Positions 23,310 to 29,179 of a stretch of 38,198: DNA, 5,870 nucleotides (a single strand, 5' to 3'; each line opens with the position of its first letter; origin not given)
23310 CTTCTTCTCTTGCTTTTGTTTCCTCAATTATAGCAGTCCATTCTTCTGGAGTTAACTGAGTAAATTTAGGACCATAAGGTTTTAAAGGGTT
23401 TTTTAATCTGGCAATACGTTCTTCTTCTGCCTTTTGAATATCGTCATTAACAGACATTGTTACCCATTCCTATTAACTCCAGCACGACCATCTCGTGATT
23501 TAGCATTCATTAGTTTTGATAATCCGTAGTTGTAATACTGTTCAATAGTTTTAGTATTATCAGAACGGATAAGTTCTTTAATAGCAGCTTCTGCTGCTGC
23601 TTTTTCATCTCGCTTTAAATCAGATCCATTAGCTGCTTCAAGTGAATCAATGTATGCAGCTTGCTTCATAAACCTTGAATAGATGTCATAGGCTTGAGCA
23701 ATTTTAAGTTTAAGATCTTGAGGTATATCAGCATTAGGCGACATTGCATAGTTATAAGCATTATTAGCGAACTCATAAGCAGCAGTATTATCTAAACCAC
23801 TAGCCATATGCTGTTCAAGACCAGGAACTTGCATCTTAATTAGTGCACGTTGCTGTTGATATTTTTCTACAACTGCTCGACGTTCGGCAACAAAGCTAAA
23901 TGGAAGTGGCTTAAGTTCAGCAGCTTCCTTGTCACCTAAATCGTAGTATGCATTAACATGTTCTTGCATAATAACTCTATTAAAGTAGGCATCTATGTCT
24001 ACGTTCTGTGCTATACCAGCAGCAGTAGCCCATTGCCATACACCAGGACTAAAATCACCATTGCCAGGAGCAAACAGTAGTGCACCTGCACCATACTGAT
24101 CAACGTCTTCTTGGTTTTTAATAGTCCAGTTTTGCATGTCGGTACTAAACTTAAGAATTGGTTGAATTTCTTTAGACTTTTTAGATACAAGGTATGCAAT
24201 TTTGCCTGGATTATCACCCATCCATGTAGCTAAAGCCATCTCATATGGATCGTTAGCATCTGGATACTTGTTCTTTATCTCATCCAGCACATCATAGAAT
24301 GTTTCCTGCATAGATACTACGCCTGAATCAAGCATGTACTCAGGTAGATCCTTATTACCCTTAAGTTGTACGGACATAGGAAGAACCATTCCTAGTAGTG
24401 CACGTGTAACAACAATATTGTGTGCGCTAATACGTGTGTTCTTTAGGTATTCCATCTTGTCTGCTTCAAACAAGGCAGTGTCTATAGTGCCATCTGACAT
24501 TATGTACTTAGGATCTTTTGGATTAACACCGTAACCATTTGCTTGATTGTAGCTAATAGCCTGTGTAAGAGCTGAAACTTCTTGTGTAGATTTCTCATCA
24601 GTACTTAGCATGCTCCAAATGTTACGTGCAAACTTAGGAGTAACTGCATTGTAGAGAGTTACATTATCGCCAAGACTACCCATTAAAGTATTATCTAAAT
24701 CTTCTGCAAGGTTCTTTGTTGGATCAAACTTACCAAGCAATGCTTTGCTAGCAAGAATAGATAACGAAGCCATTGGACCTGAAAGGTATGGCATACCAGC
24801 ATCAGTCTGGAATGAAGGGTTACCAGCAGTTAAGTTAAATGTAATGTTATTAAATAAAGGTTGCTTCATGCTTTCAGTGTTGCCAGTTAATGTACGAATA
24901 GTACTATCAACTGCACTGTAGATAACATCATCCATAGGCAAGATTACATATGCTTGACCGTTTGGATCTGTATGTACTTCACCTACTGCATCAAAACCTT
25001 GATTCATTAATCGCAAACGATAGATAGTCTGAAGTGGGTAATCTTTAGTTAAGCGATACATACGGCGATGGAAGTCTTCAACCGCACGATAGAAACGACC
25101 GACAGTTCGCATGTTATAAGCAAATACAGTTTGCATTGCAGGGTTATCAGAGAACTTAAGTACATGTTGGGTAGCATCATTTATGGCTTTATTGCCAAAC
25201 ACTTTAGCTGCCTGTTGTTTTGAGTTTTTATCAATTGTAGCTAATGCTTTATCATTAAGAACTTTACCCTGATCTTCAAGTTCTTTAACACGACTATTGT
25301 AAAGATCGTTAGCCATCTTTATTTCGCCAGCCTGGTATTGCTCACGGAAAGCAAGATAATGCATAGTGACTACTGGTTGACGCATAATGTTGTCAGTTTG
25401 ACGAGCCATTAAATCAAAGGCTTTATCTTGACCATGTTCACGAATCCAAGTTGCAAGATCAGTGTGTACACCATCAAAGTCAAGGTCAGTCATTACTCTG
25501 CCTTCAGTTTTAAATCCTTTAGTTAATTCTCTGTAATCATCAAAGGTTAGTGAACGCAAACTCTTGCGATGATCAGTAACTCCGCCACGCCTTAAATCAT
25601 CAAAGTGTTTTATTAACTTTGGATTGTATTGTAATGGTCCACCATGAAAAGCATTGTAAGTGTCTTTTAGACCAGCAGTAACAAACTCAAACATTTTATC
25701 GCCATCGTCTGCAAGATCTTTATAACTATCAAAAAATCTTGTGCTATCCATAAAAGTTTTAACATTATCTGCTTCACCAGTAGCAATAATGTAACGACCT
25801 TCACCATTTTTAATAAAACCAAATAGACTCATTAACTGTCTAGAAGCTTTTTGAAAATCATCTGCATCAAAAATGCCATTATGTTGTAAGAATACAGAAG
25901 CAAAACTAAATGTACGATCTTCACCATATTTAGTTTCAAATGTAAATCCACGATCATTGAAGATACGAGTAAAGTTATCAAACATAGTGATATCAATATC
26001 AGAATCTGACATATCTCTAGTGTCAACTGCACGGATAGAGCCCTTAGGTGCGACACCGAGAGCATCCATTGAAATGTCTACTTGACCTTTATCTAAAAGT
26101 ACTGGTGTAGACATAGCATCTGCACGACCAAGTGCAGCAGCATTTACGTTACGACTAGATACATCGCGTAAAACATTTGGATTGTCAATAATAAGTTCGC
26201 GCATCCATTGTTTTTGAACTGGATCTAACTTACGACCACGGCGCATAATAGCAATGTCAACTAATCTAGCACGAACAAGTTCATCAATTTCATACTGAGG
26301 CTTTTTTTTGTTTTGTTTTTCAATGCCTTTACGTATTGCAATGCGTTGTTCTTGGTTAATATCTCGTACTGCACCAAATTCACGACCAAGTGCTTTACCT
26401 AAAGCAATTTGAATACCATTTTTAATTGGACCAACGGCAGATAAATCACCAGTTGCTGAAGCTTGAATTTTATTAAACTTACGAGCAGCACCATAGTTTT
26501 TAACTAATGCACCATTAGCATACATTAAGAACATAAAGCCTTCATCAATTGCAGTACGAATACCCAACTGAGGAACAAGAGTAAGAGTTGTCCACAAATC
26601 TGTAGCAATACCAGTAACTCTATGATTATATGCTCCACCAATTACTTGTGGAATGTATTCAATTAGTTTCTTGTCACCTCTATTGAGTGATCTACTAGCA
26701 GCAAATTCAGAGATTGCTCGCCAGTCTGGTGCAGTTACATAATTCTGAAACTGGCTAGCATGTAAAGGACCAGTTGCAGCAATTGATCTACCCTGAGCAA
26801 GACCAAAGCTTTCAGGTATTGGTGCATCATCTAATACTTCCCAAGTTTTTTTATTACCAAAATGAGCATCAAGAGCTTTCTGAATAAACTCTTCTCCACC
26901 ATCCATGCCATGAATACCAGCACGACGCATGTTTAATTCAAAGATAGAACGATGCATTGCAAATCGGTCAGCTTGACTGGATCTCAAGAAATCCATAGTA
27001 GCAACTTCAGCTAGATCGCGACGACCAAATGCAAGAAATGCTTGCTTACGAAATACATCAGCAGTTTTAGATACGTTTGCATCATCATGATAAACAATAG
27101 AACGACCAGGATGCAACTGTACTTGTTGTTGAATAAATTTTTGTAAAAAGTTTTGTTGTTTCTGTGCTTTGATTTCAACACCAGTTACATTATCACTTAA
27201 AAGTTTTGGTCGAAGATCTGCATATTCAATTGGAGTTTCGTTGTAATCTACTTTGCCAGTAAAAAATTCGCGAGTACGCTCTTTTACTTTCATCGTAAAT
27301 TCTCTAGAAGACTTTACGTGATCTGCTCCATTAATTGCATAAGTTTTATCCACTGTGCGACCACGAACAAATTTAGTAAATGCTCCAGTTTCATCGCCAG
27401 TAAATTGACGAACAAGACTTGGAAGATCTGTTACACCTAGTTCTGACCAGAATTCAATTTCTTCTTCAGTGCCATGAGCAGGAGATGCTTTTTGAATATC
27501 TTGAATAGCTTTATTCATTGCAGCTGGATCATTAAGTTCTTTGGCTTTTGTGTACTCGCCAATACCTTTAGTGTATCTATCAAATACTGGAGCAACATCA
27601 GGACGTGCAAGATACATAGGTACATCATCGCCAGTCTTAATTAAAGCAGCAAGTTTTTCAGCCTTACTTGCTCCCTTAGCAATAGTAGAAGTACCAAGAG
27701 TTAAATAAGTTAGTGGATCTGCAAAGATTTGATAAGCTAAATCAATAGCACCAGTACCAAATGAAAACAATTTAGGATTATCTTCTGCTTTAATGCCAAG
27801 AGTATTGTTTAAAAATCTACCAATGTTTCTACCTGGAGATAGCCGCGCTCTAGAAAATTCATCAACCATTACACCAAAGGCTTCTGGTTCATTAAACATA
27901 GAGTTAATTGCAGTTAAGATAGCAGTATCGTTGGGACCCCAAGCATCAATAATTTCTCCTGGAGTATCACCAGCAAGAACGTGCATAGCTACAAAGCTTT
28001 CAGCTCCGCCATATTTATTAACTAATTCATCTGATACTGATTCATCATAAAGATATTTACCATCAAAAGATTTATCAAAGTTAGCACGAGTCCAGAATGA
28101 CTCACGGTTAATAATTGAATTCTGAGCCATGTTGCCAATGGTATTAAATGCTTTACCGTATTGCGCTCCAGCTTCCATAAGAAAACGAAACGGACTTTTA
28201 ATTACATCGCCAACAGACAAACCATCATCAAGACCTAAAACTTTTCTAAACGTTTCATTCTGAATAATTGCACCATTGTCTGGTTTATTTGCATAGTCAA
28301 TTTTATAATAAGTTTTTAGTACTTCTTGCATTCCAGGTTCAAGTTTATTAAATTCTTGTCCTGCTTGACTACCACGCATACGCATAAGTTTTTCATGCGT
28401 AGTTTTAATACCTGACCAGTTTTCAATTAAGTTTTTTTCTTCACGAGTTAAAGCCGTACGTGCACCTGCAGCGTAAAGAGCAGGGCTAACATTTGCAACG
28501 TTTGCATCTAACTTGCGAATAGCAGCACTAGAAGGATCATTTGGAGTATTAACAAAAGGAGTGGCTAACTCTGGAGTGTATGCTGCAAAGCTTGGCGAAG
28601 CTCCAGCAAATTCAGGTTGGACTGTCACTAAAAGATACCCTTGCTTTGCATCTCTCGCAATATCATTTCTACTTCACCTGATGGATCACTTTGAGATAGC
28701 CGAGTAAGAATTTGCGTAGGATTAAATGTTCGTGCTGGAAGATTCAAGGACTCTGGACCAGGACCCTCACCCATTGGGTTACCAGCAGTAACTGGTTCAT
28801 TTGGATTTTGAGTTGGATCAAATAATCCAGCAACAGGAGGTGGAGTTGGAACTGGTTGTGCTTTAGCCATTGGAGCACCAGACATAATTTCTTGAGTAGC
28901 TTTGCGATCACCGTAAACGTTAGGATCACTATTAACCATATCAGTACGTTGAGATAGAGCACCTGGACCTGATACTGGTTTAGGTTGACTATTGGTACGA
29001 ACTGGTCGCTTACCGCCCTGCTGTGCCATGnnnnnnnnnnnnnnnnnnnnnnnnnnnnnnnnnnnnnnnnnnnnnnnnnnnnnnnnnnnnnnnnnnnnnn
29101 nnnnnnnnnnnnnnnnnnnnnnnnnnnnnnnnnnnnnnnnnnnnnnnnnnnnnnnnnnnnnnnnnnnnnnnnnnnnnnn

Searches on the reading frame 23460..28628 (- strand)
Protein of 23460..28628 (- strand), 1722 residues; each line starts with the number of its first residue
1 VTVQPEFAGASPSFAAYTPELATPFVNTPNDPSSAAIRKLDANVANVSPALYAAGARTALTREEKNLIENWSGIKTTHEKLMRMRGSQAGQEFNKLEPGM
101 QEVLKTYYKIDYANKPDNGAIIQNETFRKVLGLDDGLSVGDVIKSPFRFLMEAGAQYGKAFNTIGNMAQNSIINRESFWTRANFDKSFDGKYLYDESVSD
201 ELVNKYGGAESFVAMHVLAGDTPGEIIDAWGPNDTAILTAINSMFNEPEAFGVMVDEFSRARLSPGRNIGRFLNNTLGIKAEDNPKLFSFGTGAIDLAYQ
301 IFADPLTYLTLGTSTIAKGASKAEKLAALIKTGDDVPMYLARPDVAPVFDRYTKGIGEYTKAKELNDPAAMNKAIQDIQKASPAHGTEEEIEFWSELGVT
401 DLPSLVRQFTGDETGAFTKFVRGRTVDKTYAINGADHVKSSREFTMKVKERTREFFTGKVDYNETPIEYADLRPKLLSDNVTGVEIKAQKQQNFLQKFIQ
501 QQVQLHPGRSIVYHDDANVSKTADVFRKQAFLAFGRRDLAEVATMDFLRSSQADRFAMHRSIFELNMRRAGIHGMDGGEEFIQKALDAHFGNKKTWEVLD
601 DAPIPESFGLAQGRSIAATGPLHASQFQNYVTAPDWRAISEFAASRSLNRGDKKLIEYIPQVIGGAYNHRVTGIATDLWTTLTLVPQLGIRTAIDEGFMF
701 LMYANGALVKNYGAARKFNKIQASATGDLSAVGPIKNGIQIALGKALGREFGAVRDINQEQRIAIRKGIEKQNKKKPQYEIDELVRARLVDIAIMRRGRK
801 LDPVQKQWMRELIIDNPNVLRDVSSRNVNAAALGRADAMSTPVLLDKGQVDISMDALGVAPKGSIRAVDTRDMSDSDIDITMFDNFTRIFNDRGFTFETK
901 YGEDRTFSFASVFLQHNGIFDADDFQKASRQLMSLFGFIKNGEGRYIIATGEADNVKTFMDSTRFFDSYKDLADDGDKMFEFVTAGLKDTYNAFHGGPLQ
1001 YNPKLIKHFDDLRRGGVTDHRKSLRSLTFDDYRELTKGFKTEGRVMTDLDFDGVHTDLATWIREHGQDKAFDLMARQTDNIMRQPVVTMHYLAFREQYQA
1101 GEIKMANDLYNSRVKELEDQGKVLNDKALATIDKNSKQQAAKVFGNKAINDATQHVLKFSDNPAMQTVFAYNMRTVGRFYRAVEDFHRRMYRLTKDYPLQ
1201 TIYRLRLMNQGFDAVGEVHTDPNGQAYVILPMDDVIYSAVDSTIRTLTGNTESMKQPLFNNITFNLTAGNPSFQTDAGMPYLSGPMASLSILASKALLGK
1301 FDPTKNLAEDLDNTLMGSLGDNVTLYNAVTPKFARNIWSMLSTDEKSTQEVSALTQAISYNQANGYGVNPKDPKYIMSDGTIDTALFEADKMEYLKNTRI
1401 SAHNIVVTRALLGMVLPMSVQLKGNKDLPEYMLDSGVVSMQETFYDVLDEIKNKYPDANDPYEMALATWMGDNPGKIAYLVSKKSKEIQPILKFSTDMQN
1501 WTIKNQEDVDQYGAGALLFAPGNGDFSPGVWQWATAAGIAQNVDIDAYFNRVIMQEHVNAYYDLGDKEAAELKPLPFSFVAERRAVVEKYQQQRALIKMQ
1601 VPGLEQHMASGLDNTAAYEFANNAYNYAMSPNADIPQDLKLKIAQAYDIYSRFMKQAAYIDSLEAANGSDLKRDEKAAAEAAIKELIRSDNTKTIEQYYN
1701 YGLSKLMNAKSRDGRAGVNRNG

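Call 9: search_protein_families(library=phrogs, proteins=[window:23460-28628:-], max_evalue=0.01)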
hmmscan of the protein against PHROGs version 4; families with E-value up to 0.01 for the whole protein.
window:23460-28628:- (1722 aa): 0 families

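Call 12: search_protein_families(library=pfam, proteins=[window:23460-28628:-], max_evalue=0.01)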
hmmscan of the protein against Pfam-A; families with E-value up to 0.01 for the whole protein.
window:23460-28628:- (1722 aa): 0 families

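Call 90: search_dna_similar(query=window:23460-28628:-, collection=phages, mode=protein, max_rows=12)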
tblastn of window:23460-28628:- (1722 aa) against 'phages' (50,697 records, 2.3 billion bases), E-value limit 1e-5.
Records with a match: 1; places in all: 1; records where one place covers at least 80% of the query: 0.
Best place of each record, by identity: <60% 1.
By first word of the organism name: Caudovirales 1.
By host as written in the record: - 1.
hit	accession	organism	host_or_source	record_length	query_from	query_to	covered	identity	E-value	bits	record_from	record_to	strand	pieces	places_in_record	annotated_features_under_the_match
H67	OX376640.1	Caudovirales sp. ct2KA10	-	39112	1068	1567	29%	24.0%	2e-31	141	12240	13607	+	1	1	record has no annotation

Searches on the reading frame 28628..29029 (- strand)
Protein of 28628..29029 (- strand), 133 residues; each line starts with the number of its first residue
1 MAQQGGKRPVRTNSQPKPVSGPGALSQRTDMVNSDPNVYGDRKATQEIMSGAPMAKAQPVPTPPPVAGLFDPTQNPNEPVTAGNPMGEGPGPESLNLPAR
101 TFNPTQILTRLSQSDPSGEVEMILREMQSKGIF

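Call 9: search_protein_families(library=phrogs, proteins=[window:28628-29029:-], max_evalue=0.01)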
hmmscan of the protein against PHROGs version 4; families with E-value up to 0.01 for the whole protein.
window:28628-29029:- (133 aa): 1 family
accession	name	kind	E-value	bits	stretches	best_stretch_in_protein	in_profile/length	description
phrog_8200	-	unknown function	3.5e-15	57.5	1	22-128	1-120/140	-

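Call 12: search_protein_families(library=pfam, proteins=[window:28628-29029:-], max_evalue=0.01)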
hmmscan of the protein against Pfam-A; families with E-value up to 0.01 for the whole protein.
window:28628-29029:- (133 aa): 0 families
